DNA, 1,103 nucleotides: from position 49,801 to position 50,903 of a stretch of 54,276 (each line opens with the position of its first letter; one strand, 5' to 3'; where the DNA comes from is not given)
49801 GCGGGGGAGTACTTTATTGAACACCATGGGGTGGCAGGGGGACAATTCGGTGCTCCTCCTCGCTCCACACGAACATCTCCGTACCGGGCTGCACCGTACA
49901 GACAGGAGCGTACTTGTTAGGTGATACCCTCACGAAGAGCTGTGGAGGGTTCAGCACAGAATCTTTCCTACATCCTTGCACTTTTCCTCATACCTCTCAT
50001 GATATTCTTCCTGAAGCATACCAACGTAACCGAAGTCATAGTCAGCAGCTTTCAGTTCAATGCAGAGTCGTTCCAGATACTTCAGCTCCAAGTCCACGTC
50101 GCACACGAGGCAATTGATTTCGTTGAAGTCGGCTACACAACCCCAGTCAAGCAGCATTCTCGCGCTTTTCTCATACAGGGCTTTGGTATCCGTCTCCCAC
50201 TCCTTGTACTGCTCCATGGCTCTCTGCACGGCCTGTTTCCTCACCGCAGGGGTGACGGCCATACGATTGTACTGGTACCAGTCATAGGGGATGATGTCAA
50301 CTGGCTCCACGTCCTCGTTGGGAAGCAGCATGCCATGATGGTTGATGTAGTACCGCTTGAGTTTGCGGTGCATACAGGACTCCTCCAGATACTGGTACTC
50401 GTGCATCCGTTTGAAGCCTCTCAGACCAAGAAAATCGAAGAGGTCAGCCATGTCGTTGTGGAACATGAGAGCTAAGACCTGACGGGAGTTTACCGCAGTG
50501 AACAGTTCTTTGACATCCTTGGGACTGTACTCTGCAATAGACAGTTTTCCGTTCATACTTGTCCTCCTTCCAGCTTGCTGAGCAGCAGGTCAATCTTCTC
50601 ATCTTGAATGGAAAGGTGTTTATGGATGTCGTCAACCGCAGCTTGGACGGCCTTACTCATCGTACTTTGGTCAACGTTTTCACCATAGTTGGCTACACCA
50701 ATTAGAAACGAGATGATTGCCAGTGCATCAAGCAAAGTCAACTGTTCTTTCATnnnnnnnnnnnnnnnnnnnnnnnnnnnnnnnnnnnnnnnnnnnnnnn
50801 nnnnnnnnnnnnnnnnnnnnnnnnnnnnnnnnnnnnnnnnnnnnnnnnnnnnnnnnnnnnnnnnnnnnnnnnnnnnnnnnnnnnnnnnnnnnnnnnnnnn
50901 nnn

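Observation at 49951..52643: Six-gene module of unknown function behind an activator-type promoter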

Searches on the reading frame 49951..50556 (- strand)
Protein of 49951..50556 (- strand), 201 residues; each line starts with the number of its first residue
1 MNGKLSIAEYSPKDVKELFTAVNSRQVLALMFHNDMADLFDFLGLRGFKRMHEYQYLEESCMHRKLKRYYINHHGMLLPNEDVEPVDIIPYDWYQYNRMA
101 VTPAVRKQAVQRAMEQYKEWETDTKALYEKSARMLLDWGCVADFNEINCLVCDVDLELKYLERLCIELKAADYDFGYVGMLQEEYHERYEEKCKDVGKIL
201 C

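Call 3: search_protein_families(library=pfam, proteins=[window:49951-50556:-], max_evalue=1)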
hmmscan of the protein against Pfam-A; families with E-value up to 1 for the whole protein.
window:49951-50556:- (201 aa): 0 families

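Call 4: search_protein_families(library=phrogs, proteins=[window:49951-50556:-], max_evalue=1)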
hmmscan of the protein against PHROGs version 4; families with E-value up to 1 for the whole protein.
window:49951-50556:- (201 aa): 3 families
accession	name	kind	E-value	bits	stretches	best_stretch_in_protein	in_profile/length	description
phrog_17879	-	unknown function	5.4e-06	27.2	1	15-191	12-170/175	-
phrog_2607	-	unknown function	0.017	15.6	1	101-192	25-119/203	-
phrog_2931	-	unknown function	0.12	13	1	53-133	172-251/289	-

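Call 5: search_protein_families(library=ncbifam, proteins=[window:49951-50556:-], max_evalue=1)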
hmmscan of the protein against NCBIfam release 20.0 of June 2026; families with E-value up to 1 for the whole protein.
window:49951-50556:- (201 aa): 0 families

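Call 18: search_solved_structures(query=window:49951-50556:-, max_evalue=10, show_alignments=2)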
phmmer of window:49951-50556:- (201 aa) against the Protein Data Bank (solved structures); distinct sequences matched with E-value up to 10: 5.
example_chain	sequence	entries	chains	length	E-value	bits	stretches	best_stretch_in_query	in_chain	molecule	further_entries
5ls9_A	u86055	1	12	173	0.0015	21.4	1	9-85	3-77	Ferritin, putative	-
3kx9_A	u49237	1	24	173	0.024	17.5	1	9-75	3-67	Ferritin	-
1s3q_A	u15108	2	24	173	0.025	17.5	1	9-75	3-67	ferritin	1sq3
5v5k_A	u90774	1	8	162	0.043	16.7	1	12-75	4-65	Ferritin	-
3gud_A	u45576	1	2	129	0.99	12.2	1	50-74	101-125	Neck appendage protein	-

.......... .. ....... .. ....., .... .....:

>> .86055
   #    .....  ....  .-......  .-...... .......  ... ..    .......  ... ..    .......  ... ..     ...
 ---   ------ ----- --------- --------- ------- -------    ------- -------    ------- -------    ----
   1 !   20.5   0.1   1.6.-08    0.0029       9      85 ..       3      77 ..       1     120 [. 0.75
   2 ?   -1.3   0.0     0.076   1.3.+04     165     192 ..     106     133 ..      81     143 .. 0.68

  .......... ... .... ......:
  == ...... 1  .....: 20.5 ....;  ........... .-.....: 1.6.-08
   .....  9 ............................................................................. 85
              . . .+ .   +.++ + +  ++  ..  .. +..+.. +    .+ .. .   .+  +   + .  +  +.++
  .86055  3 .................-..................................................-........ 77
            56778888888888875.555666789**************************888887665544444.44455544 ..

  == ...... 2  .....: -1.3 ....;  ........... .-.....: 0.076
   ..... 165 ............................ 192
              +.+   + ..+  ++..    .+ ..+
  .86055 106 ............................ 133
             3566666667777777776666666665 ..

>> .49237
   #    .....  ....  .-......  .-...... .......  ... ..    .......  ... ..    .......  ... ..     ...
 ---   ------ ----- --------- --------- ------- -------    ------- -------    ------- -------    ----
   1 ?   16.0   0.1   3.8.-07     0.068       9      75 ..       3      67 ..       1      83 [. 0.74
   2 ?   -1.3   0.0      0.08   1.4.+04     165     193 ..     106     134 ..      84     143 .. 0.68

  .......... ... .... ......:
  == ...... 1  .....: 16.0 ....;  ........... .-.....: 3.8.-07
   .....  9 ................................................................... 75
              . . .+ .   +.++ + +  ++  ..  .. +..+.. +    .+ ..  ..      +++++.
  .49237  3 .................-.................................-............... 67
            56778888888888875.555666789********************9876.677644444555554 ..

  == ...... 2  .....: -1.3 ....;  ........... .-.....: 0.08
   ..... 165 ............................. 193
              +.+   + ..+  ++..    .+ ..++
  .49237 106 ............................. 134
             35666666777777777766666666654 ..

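Call 55: search_solved_structures(query=A5, max_evalue=10, show_alignments=2)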
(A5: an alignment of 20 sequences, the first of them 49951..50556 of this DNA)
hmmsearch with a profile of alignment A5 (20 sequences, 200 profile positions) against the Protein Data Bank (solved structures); distinct sequences matched with E-value up to 10: 27.
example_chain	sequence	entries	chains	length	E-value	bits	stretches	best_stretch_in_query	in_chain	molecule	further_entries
5ls9_A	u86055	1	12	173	0.00022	24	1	18-66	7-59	Ferritin, putative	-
3kx9_A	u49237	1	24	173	0.00026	23.8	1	18-66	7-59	Ferritin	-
1s3q_A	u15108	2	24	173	0.0004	23.2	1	18-66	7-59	ferritin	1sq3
5v5k_A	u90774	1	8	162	0.00044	23.1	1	19-66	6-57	Ferritin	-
7dyb_H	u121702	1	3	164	0.046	16.5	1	14-71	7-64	Ferritin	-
7dy8_H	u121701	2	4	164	0.074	15.8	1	14-71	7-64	Ferritin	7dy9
7dl5_H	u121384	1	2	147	0.096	15.4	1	14-75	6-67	Ferritin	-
7xa0_A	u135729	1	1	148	0.11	15.2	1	14-73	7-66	Ferritin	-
7xa2_A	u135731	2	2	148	0.13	15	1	14-73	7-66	Ferritin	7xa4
2zvf_A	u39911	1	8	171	0.21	14.3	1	100-170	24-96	Alanyl-tRNA synthetase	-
7xa1_A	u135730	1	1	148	0.31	13.7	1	14-73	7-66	Ferritin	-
1z4a_A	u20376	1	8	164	0.36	13.5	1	13-95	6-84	ferritin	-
6txk_A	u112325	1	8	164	0.4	13.4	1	14-95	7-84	Ferritin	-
6txh_A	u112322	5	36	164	0.42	13.3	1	14-95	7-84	Ferritin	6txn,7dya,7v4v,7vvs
2x17_0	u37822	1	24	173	0.43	13.3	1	22-73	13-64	PUTATIVE FERRITIN HOMOLOG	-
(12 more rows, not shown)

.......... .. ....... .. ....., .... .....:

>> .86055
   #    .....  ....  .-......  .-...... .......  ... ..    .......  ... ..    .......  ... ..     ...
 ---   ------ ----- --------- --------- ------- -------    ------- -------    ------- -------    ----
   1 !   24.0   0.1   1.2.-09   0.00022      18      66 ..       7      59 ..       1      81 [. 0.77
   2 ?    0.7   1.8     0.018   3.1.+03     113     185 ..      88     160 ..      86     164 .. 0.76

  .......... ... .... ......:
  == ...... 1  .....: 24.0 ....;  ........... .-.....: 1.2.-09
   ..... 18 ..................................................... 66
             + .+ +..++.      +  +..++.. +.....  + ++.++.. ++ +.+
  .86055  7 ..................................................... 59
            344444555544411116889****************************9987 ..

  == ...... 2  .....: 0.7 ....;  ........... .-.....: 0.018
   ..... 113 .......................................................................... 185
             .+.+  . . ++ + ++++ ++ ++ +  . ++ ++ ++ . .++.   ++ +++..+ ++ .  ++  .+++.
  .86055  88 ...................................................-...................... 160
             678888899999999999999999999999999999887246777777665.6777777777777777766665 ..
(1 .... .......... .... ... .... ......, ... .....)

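Call 112: search_protein_families(library=padloc, proteins=[window:49951-50556:-], max_evalue=0.1)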
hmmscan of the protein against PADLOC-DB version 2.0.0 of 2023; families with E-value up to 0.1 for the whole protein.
window:49951-50556:- (201 aa): 1 family
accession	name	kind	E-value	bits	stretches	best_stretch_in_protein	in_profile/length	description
PDLC02921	HEAT-ARM_XIII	-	0.034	10.7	1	46-128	585-674/869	-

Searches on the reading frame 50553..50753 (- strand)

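Call 3: search_protein_families(library=pfam, proteins=[window:50553-50753:-], max_evalue=1)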
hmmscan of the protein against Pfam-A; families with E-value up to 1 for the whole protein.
window:50553-50753:- (66 aa): 0 families

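Call 4: search_protein_families(library=phrogs, proteins=[window:50553-50753:-], max_evalue=1)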
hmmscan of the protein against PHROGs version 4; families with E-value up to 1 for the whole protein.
window:50553-50753:- (66 aa): 2 families
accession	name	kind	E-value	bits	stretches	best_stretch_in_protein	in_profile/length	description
phrog_22152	-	unknown function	0.054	14.8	1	30-61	17-47/49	-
phrog_26158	-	unknown function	0.18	13.1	1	20-47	35-62/74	-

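Call 5: search_protein_families(library=ncbifam, proteins=[window:50553-50753:-], max_evalue=1)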
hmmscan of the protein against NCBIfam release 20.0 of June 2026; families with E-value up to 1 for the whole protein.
window:50553-50753:- (66 aa): 3 families
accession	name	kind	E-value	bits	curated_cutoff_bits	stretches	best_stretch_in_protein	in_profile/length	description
NF033732.0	borfam95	equivalog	0.05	13.5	60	1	1-55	80-137/176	exported protein A EppA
NF007598.0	PRK10244.1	equivalog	0.062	13.8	78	1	20-61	37-78/88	anti-adapter protein IraP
NF010601.0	PRK13997.1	equivalog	0.1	12.4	319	1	20-62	124-167/193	K(+)-transporting ATPase subunit C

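Call 112: search_protein_families(library=padloc, proteins=[window:50553-50753:-], max_evalue=0.1)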
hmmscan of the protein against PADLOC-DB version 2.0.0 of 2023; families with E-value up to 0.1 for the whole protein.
window:50553-50753:- (66 aa): 0 families
